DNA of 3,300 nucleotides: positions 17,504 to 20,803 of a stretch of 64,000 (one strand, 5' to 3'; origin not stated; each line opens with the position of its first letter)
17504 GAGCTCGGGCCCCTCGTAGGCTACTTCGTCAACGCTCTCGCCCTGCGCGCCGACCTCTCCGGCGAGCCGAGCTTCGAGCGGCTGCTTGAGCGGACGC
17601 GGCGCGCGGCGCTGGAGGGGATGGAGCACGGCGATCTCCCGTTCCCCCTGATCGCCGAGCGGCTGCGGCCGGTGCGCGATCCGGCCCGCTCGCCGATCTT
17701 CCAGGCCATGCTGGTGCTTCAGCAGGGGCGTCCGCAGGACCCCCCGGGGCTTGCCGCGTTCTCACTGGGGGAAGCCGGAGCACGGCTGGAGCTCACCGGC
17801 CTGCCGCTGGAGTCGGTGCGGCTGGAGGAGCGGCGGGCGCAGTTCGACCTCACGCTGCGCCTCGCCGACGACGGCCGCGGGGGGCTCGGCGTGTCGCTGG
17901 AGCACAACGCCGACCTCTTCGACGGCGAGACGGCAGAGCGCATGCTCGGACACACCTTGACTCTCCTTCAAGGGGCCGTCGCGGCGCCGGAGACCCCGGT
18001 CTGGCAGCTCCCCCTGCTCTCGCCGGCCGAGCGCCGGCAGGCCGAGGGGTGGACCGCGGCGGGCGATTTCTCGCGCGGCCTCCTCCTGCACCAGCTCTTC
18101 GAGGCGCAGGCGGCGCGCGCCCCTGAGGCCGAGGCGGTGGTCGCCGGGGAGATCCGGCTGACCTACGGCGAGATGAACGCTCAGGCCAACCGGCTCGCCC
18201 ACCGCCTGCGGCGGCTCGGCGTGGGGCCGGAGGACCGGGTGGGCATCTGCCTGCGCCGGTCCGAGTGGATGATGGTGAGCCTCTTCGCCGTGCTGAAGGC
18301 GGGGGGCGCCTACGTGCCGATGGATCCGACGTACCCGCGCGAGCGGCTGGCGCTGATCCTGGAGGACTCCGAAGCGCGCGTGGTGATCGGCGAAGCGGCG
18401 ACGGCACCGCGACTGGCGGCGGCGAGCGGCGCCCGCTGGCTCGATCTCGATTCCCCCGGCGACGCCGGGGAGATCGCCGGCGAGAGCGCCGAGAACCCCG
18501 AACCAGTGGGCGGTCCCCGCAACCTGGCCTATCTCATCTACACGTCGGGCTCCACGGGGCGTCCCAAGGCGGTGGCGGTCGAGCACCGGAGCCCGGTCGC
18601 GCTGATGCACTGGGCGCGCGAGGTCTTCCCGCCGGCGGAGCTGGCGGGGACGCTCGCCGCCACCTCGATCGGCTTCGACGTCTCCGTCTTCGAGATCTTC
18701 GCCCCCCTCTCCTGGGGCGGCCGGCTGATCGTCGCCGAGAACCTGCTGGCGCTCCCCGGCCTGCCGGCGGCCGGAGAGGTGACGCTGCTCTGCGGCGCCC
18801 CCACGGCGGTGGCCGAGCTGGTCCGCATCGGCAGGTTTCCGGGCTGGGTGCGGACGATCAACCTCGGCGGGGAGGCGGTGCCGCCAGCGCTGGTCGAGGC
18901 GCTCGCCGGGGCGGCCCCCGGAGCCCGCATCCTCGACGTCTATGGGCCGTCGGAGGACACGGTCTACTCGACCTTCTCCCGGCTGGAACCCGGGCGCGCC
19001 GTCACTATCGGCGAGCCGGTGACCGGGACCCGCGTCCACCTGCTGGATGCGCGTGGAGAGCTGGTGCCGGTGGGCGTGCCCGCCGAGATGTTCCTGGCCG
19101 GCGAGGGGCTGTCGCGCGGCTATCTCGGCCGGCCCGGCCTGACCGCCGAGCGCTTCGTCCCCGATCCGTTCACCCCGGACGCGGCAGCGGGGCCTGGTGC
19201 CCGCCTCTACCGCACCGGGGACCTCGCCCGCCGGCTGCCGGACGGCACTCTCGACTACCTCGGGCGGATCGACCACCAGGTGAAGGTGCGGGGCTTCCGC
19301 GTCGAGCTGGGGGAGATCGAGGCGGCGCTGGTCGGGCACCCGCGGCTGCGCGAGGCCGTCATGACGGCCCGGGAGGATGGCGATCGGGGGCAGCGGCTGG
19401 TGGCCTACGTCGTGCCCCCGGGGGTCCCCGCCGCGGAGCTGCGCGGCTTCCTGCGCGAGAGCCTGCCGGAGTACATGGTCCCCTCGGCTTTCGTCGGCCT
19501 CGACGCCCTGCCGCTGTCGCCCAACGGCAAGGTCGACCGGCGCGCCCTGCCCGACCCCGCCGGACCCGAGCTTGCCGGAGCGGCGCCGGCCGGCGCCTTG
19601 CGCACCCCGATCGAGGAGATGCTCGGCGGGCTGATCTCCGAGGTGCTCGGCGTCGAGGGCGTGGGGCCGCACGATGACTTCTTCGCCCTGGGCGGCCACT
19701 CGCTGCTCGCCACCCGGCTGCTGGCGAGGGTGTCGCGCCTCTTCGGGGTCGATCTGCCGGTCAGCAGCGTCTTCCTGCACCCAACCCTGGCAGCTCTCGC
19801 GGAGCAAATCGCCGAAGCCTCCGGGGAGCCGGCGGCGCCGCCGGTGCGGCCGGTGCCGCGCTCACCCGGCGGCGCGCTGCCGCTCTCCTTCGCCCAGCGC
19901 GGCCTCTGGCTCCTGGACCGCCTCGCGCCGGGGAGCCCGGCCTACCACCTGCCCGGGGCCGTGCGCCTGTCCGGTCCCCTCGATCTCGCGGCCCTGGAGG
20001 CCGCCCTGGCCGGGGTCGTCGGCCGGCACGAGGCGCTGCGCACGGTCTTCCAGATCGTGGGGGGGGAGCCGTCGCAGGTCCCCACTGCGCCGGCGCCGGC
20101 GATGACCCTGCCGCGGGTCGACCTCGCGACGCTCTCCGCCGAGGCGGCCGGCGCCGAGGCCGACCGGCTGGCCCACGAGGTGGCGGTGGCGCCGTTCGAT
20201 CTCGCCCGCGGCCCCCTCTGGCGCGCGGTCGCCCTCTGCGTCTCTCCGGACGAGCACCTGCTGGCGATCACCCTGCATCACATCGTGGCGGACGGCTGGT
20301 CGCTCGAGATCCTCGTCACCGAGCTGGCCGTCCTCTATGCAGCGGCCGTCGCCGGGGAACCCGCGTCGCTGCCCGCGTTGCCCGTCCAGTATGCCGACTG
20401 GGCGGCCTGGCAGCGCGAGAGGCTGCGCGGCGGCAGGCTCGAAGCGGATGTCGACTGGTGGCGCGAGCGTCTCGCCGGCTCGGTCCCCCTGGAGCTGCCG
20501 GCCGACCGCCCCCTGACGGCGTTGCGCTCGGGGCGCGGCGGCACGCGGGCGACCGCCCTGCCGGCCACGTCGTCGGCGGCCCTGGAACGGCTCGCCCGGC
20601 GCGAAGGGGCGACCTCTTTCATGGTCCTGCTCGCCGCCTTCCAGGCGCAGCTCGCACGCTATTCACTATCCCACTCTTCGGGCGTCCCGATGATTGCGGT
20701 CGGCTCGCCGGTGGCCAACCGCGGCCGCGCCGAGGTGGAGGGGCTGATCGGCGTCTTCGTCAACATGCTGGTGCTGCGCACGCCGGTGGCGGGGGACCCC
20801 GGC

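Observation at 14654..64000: Colinear lipopeptide assembly line longer than 49 kb: lipoinitiation plus 11 NRPS modules, one PKS module and an extra stand-alone C domain; no TE in window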

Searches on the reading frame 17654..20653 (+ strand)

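Call 10: search_protein_families(library=pfam, proteins=[window:17654-20653:+], max_evalue=0.00001)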
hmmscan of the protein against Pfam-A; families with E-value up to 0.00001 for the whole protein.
window:17654-20653:+ (1000 aa): 4 families
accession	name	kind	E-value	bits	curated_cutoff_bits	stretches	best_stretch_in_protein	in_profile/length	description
PF00501.34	AMP-binding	-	2.6e-78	263.9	29.9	1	149-491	1-384/384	AMP-binding enzyme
PF00668.25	Condensation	-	1.5e-66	225.4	30.6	2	742-999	5-262/456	Condensation domain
PF00550.31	PP-binding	-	9e-16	58.3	20.8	1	659-718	5-66/67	Phosphopantetheine attachment site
PF13193.12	AMP-binding_C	-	2.6e-15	57.5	24.5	1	554-626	1-76/76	AMP-binding enzyme C-terminal domain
